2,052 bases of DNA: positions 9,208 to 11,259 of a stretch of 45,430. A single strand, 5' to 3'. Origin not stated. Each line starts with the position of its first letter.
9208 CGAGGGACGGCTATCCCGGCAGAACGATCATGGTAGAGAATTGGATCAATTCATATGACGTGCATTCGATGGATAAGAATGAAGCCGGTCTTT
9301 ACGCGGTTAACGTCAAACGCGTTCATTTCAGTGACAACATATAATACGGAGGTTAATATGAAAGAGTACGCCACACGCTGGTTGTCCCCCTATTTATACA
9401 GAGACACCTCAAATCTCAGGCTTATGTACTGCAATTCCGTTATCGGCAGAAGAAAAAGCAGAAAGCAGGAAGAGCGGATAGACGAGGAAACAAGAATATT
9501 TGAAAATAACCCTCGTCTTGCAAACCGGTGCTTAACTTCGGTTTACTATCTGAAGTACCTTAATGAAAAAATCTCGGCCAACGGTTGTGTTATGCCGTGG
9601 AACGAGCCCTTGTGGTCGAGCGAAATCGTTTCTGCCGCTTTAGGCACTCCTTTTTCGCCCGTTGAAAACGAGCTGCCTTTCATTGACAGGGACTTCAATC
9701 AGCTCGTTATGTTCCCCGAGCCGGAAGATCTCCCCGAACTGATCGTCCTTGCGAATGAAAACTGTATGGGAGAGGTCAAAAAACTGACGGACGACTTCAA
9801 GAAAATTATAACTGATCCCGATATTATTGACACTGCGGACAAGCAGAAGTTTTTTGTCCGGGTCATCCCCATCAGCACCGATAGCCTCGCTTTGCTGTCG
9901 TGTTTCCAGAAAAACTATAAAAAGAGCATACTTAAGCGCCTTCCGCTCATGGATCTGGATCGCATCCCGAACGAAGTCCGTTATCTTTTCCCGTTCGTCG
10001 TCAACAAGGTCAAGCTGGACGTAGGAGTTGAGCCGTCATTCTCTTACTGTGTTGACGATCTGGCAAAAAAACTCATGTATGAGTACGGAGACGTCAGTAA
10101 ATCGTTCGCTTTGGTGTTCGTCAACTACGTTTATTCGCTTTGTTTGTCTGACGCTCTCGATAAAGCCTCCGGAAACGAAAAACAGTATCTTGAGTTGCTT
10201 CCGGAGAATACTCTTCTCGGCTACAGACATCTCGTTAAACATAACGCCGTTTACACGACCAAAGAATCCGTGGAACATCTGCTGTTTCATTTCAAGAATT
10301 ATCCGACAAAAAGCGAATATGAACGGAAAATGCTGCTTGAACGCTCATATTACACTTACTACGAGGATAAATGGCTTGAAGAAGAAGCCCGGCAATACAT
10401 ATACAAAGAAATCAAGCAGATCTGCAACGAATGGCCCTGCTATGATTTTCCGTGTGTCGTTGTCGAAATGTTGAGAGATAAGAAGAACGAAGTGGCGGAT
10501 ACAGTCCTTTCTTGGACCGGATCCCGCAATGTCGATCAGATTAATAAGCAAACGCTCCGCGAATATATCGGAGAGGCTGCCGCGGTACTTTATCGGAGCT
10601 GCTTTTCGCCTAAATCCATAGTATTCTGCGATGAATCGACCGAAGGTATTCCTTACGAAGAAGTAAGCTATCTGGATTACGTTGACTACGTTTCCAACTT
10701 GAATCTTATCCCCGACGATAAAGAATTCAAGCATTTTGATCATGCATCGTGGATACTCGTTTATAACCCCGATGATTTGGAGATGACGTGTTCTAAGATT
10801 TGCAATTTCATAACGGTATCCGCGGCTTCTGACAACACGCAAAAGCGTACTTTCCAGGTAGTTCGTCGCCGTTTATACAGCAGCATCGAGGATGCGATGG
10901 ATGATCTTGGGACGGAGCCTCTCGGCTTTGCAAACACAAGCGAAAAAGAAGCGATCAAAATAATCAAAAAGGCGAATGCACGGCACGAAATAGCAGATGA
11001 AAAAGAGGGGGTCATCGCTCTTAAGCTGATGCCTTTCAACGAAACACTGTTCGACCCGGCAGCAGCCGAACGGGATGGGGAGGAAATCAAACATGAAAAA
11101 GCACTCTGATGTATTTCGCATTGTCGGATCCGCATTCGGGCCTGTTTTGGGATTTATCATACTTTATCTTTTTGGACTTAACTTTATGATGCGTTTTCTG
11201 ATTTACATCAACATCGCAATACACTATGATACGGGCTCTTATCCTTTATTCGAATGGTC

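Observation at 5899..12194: Six-gene, translationally coupled ORFan operon ending in a membrane protein and a lipoprotein: candidate uncharacterised system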

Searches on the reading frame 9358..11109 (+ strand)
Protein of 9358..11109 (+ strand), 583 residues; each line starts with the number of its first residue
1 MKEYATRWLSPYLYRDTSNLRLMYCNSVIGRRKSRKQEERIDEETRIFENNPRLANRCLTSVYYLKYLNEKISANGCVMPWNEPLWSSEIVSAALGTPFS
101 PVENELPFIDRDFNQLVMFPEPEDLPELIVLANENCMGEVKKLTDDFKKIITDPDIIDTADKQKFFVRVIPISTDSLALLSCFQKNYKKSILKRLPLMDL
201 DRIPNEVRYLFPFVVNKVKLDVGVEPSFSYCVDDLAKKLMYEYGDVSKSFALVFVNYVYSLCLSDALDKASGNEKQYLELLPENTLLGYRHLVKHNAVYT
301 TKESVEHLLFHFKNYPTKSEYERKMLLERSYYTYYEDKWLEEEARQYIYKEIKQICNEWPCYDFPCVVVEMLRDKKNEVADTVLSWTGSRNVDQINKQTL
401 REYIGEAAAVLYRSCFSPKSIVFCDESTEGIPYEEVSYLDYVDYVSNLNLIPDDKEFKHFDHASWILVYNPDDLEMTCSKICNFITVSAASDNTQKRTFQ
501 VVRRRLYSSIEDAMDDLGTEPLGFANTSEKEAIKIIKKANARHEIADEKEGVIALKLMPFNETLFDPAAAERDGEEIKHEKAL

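Call 4: search_protein_families(library=pfam, proteins=[window:9358-11109:+], max_evalue=0.1)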
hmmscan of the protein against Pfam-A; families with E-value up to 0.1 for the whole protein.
window:9358-11109:+ (583 aa): 0 families

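Call 5: search_protein_families(library=phrogs, proteins=[window:9358-11109:+], max_evalue=0.1)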
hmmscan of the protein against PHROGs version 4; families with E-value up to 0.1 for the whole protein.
window:9358-11109:+ (583 aa): 0 families

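Call 6: search_protein_families(library=padloc, proteins=[window:9358-11109:+], max_evalue=0.1)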
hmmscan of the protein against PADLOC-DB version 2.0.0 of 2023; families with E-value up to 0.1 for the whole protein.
window:9358-11109:+ (583 aa): 0 families

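Call 7: search_protein_families(library=ncbifam, proteins=[window:9358-11109:+], max_evalue=0.1)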
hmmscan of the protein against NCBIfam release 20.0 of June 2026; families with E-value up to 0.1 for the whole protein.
window:9358-11109:+ (583 aa): 1 family
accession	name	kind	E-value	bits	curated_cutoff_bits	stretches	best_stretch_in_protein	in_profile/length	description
NF003455.0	PRK05054.1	equivalog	0.053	11.7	542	1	2-74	491-561/645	exoribonuclease II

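Call 8: find_encoding_contigs(protein=window:9358-11109:+, flank=10000, max_places=10)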
Protein window:9358-11109:+ (583 aa): 3 contigs read that carry it; 2 places shown.
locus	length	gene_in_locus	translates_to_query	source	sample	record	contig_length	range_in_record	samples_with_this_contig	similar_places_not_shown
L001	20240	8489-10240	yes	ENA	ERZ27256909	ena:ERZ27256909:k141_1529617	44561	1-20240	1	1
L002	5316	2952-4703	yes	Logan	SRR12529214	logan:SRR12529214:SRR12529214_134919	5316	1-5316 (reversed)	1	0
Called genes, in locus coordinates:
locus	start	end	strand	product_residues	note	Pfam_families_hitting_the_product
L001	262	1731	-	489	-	PF02446:Glyco_hydro_77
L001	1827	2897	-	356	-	PF04055:Radical_SAM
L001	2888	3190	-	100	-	PF13240:Zn_Ribbon_1 (faint), PF12773:DZR (weak)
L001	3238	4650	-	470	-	-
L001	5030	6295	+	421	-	-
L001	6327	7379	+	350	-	-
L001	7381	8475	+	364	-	-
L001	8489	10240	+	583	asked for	-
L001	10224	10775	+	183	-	-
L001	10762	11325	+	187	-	-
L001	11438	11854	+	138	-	-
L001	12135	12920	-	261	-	-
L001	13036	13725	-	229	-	PF19789:DUF6273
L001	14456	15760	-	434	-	PF00004:AAA, PF13191:AAA_16 (faint), PF17862:AAA_lid_3 (faint), PF01434:Peptidase_M41 (faint)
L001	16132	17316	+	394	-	-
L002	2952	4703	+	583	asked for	-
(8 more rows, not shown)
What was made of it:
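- Checked: Independent public gene calls on the same contig give the same six lengths (call 8).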

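Call 10: find_homologous_proteins(query=window:9358-11109:+, max_evalue=0.001)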
Query window:9358-11109:+ (583 aa): 3 proteins with E <= 0.001 among 8000 candidates.
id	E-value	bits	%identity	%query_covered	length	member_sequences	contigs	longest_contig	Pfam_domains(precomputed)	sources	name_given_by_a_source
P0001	0.0e+0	1337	100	100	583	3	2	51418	-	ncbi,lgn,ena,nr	ncbi:MAG: hypothetical protein J5585_01575 [Clostridia bacterium]|nr:hypothetical protein [Clostridi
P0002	5.3e-177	608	49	96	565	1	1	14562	-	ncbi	-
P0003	9.7e-155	534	44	98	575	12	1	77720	-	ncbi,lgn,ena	-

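Call 11: find_encoding_contigs(protein=P0002, flank=10000, max_places=6)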
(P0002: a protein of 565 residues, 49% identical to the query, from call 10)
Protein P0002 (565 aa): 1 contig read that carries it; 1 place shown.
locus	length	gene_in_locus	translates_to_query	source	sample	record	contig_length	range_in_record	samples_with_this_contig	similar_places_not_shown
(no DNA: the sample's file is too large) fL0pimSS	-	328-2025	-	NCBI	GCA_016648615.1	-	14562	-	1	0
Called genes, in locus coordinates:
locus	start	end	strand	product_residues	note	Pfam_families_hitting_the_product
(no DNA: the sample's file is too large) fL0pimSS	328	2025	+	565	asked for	-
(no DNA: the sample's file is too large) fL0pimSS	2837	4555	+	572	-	-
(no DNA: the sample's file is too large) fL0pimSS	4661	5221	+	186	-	PF07155:ECF-ribofla_trS, PF12822:ECF_trnsprt (weak)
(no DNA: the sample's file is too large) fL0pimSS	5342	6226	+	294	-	PF19789:DUF6273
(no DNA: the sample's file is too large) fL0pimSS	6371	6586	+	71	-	PF12750:Maff2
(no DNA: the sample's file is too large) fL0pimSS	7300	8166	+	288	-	PF02698:DUF218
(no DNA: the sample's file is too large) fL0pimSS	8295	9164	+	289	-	PF19478:TrbL_2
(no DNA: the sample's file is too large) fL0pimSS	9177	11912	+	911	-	PF12666:PrgI, PF01935:DUF87 (faint), PF12846:AAA_10 (faint), PF19044:P-loop_TraG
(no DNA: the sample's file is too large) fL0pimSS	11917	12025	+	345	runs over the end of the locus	-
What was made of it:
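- The D homologue P0002 lies next to a conjugative transfer module (call 11).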

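Call 12: find_encoding_contigs(protein=P0003, flank=10000, max_places=6)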
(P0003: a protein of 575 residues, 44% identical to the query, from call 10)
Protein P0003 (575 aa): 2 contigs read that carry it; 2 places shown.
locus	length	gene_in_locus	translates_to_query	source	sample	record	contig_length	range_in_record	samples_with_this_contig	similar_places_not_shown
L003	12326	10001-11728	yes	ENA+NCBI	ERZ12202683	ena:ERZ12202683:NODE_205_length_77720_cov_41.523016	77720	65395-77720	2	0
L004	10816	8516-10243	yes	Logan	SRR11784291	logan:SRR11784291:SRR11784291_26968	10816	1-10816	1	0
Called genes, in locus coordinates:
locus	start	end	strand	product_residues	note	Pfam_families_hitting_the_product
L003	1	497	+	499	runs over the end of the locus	PF12161:HsdM_N, PF02384:N6_Mtase, PF07669:Eco57I (weak), PF01170:UPF0020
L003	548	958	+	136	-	-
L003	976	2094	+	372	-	PF01420:Methylase_S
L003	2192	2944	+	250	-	-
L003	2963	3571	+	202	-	PF13711:DUF4160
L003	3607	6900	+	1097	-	PF13643:DUF4145 (weak), PF04313:HSDR_N (faint), PF00271:Helicase_C (faint), PF00270:DEAD, PF04851:ResIII, PF18766:SWI2_SNF2, PF08463:EcoEI_R_C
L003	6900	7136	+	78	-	-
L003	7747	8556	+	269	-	-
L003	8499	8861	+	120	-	-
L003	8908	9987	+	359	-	-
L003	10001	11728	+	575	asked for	-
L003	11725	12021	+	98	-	-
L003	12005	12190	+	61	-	-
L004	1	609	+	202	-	?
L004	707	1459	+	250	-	-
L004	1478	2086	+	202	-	PF13711:DUF4160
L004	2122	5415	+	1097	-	PF13643:DUF4145 (weak), PF04313:HSDR_N (faint), PF00271:Helicase_C (faint), PF00270:DEAD, PF04851:ResIII, PF18766:SWI2_SNF2, PF08463:EcoEI_R_C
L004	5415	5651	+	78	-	-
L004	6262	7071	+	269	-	-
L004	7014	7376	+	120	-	-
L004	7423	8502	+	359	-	-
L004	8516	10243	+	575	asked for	-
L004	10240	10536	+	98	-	-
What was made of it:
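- The B-C-D homologues lie next to a type I R-M system (call 12).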

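Call 24: find_related_loci(query=A1, collection=genome_contigs, flank=10000)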
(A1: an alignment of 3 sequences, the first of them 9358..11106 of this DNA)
Query A1 (583 aa) in genome_contigs; peptide patterns used: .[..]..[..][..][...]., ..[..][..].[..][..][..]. (x = any residue, [..] = any of these).
68 stretches matched a pattern, but none encodes a relative of the query by tblastn (E <= 1e-3).

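Call 25: find_related_loci(query=A1, collection=metagenome_contigs, flank=10000)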
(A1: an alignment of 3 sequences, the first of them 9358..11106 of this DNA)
Query A1 (583 aa) in metagenome_contigs; peptide patterns used: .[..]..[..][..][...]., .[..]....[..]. (x = any residue, [..] = any of these).
142 stretches matched a pattern; 1 encode a relative of the query (tblastn E <= 1e-3); 1 distinct loci.
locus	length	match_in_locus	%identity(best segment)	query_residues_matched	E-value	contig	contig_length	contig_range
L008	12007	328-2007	49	1-561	0e+0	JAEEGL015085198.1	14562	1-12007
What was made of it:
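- Tried and rejected: The metagenome scan returned only the already known P0002 contig (call 25).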

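Call 30: search_solved_structures(query=A1, max_evalue=10)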
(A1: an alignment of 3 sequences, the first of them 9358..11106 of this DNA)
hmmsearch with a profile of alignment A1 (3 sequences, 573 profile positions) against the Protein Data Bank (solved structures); distinct sequences matched with E-value up to 10: 3.
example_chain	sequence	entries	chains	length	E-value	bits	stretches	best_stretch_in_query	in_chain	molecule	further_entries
3vas_A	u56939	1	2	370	0.34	12.4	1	401-448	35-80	Putative adenosine kinase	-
3vaq_A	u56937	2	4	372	0.34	12.4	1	401-448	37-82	Putative adenosine kinase | Adenosine kinase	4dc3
3uq6_A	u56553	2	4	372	0.34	12.4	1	401-448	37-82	Adenosine kinase, putative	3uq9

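Call 32: search_protein_representatives(alignment_id=A1)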
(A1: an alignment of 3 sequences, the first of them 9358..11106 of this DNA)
Query: 3 sequences, 573 profile positions. Proteins with E-value up to 0.001 (for the whole library): 7; up to 1e-10: 4; up to 1e-30: 3. The best 7 are listed.
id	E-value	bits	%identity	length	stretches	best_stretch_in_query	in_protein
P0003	0.0e+00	1067.4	-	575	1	1-573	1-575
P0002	0.0e+00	1067.2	-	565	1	1-567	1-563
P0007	2.2e-54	201.2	-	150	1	405-559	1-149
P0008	2.5e-22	95.4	-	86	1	198-276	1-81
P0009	1.5e-05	40.1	-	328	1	390-528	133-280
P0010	3.0e-04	35.7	-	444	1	453-538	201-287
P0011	6.5e-04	34.6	-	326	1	418-560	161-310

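Call 34: find_encoding_contigs(protein=P0009, flank=8000, max_places=4)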
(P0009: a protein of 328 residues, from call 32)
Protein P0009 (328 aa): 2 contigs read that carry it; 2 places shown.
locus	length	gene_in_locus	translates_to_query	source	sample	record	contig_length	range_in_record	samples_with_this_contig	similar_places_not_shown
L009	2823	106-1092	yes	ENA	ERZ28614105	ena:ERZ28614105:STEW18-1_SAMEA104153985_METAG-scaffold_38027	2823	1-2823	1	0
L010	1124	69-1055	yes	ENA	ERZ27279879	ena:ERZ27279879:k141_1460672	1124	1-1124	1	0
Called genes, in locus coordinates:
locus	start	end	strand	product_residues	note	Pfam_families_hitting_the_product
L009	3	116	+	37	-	?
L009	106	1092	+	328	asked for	-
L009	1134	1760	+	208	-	-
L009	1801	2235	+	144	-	-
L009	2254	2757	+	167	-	PF00583:Acetyltransf_1, PF08445:FR47 (faint)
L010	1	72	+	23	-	?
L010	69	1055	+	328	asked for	-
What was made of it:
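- P0009, a relative of the domain, lies three genes from a GNAT acetyltransferase (call 34).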

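Call 37: find_encoding_contigs(protein=P0010, flank=8000, max_places=4)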
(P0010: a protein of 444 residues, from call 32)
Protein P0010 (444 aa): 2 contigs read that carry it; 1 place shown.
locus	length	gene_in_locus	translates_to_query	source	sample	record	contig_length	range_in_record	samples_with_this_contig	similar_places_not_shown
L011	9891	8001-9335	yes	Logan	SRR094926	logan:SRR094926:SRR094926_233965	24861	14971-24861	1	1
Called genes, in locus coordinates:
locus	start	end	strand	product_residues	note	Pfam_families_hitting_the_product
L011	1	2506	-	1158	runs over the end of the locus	PF13809:Tubulin_2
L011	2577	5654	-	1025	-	PF00092:VWA, PF13519:VWA_2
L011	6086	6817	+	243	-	PF02674:Colicin_V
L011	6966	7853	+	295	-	PF01026:TatD_DNase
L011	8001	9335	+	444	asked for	-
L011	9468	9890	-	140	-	?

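Call 38: find_encoding_contigs(protein=P0011, flank=8000, max_places=4)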
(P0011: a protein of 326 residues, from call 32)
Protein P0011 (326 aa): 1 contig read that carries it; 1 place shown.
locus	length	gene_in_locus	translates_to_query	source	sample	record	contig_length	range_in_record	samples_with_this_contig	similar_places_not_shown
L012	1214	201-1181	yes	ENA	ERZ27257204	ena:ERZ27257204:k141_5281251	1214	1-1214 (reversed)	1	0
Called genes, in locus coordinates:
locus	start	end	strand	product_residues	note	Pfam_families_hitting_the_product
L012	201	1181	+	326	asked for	-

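Call 44: predict_structure(alignment_id=A2)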
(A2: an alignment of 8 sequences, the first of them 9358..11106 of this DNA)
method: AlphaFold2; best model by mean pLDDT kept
length: 583 residues; sequences in the alignment: 8
mean_pLDDT: 53.3   pTM: 0.40
mean pLDDT of the five models: 53.3, 52.5, 52.0, 45.8, 44.4
residues with pLDDT >= 90: 1; 70-90: 136; 50-70: 167; < 50: 279
segments of 3 or more residues with pLDDT < 50: 1-18, 27-33, 80-126, 157-160, 175-229, 242-244, 246-254, 272-274, 283-340, 417-449, 471-480, 562-583
pLDDT, mean of each block of 10 residues (from residue 1): 27 41 48 51 61 60 65 61 35 28 28 24 46 73 82 55 58 49 31 33 42 42 46 57 47 49 53 51 43 39 41 36 36 35 74 79 74 80 55 70 78 55 36 33 39 70 72 43 66 70 79 84 81 79 55 75 43 39 29
secondary structure, 60 per line:
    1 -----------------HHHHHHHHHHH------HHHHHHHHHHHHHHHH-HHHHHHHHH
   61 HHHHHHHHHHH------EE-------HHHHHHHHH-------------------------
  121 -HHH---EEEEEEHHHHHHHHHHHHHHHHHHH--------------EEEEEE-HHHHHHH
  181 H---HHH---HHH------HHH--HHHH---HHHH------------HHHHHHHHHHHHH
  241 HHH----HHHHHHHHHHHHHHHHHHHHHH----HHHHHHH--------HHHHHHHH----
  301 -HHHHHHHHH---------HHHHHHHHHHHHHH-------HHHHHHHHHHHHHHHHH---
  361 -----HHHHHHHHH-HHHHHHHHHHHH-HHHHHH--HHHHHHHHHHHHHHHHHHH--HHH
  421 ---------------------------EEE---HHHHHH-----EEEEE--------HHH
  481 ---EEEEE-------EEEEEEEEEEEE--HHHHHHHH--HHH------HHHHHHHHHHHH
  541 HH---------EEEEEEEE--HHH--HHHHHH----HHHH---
elements in order: H18-28 H35-50 H52-71 H87-95 E128-133 H134-152 E167-172 H174-181 H205-208 H212-215 H228-243 H248-269 H274-280 H289-296 H302-310 H320-333 H341-357 H366-374 H376-387 H389-394 H397-415 E448-450 H454-459 E465-469 E484-488 E496-507 H510-517 H529-542 E552-559 H567-572 H577-580
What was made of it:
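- On ASCH / PUA-like superfamily (D C-terminal domain): AF2 model, region 450-560, pLDDT 66-84 (call 44).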

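Call 47: fold_search(model_id=the predicted structure, library=pdb)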
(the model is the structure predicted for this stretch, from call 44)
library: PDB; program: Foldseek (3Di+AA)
matches with E <= 10: 83; with E <= 0.001: 2
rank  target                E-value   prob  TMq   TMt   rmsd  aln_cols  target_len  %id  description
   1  2z0t_A                6.1e-04  1.00  0.15  0.66   4.4       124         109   16  Crystal structure of hypothetical protein PH0355 (released 2007-11-13)
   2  2z0t_B                8.9e-04  1.00  0.15  0.67   4.8       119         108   15  Crystal structure of hypothetical protein PH0355 (released 2007-11-13)
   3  1s04_MODEL_1_A        1.7e-02  0.99  0.13  0.54   5.9       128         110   12  Solution NMR Structure of Protein PF0455 from Pyrococcus furiosus. Northeast Structural Genomics Consortium Ta (released 2005-01-04)
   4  5y6c_A                3.0e-02  0.97  0.13  0.44   8.5       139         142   10  Crystal structure of ZmASCH S128A mutant protein from Zymomonas mobilis (released 2018-07-18)
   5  5gus_A                5.1e-02  0.97  0.13  0.44   6.2       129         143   12  Crystal structure of ASCH domain from Zymomonas mobilis (released 2017-08-30)
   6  9kyf_B                5.4e-02  0.98  0.13  0.57   4.8       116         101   14  Crystal structure of E.coli ac4C amidohydrolase YqfB (released 2025-08-20)
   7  1t62_B                5.4e-02  0.95  0.13  0.39   5.7       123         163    5  Crystal structure of protein EF3133 from Enterococcus faecalis V583, Pfam DUF984 (released 2004-06-22)
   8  1xne_MODEL_1_A        6.3e-02  0.99  0.15  0.60   5.1       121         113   13  Solution Structure of Pyrococcus furiosus Protein PF0470: The Northeast Structural Genomics Consortium Target  (released 2004-12-14)
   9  5y6b_B                6.7e-02  0.95  0.12  0.42   7.0       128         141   12  Crystal structure of ZmASCH Y47F mutant protein from Zymomonas mobilis (released 2018-07-18)
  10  2kku_MODEL_1_A        7.1e-02  0.92  0.14  0.44   5.3       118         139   10  Solution structure of protein af2351 from Archaeoglobus fulgidus. Northeast Structural Genomics Consortium tar (released 2009-07-14)
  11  9kyh_B                8.3e-02  0.97  0.13  0.57   4.9       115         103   13  Crystal structure of E.coli ac4C amidohydrolase YqfB in complex with ac4C (released 2025-08-20)
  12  5gus_B                8.8e-02  0.87  0.12  0.41   8.2       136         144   11  Crystal structure of ASCH domain from Zymomonas mobilis (released 2017-08-30)
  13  9kyf_A                1.5e-01  0.92  0.13  0.54   5.0       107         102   12  Crystal structure of E.coli ac4C amidohydrolase YqfB (released 2025-08-20)
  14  1t62_A                2.0e-01  0.85  0.14  0.43   5.8       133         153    8  Crystal structure of protein EF3133 from Enterococcus faecalis V583, Pfam DUF984 (released 2004-06-22)
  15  4maf_H                2.3e-01  0.28  0.11  0.16   9.4       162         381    7  Soybean ATP Sulfurylase (released 2014-03-12)
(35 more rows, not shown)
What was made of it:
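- On ASCH / PUA-like superfamily (D C-terminal domain): Foldseek PDB ranks 1-14 are all ASCH proteins, best E 6e-4, probability 1.00, TM 0.66 on the target (call 47).
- The top 14 Foldseek hits are all ASCH proteins, best E 6e-4, TM 0.66 on the target, with model pLDDT 66-84 in that region (calls 44, 47).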

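Call 48: search_dna_similar(query=window:9358-11106:+, collection=plasmids, mode=protein, max_evalue=0.01)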
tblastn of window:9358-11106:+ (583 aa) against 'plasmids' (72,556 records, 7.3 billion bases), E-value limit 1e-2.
No match.

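Call 49: search_dna_similar(query=window:9358-11106:+, collection=phages, mode=protein, max_evalue=0.01)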
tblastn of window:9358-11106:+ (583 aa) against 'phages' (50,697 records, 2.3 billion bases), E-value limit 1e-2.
No match.

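Call 59: search_protein_families(library=pfam, proteins=[L003:7747-8430:+, L003:8499-8858:+, L003:8908-9984:+, P0002, P0003, P0009, P0010, P0011], max_evalue=1)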
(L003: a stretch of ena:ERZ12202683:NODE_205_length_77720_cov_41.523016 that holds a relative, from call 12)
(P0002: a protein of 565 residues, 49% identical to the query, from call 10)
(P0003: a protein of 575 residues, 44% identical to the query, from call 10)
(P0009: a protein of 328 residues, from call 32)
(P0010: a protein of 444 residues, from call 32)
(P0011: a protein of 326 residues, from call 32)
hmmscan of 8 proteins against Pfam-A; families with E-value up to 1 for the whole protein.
L003:7747-8430:+ (228 aa): 2 families
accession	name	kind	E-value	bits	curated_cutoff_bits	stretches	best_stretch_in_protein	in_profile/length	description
PF05290.17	Baculo_IE-1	-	0.048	14.1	33.1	1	103-129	17-43/141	Baculovirus immediate-early protein (IE-0)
PF07202.18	Tcp10_C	-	0.064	13.4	36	0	148-161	14-27/35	T-complex protein 10 C-terminus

L003:8499-8858:+ (120 aa): 1 family
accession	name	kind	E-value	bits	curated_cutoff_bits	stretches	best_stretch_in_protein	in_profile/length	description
PF08010.17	Phage_30_3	-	0.045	14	36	1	46-118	70-138/138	Bacteriophage protein GP30.3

L003:8908-9984:+ (359 aa): 1 family
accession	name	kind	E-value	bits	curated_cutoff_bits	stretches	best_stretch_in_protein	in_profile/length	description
PF22950.1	DUF7026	-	0.18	11.9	28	1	76-93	31-48/50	Domain of unknown function (DUF7026)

P0002 (565 aa): 0 families

P0003 (575 aa): 1 family
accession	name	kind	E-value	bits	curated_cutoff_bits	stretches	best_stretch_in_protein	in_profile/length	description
PF00101.25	RuBisCO_small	-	0.0036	17.7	27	1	315-375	25-85/97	Ribulose bisphosphate carboxylase, small chain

P0009 (328 aa): 1 family
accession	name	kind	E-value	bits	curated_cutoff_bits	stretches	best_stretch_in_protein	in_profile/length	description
PF03172.18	HSR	-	0.11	13.1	24.9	0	90-115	20-45/99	HSR domain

P0010 (444 aa): 6 families
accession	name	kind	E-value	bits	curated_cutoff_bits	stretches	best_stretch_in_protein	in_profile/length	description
PF13248.11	Zn_ribbon_3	-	0.0055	16.6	27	0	406-416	2-13/26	zinc-ribbon domain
PF11043.13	Anti-RecBCD_p2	-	0.0085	16.6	25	0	160-211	13-62/97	Bacteriophage P22, anti-RecBCD protein 2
PF24463.1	DUF7577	-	0.03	14.4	28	0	350-367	8-25/27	Domain of unknown function (DUF7577)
PF18439.7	zf_UBZ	-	0.24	11.5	25.6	0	361-369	5-13/32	Ubiquitin-Binding Zinc Finger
PF24460.1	DUF7575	-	0.3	10.9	28.5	0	361-369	6-14/28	Domain of unknown function (DUF7575)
PF09297.16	Zn_ribbon_NUD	-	0.5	10.6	24.8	1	358-367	3-12/32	NADH pyrophosphatase zinc ribbon domain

P0011 (326 aa): 0 families

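Call 68: find_related_loci(query=A1, collection=viral_contigs, flank=10000)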
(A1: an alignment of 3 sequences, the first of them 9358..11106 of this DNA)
Query A1 (583 aa) in viral_contigs; peptide patterns used: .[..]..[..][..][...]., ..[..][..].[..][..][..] (x = any residue, [..] = any of these).
52 stretches matched a pattern, but none encodes a relative of the query by tblastn (E <= 1e-3).
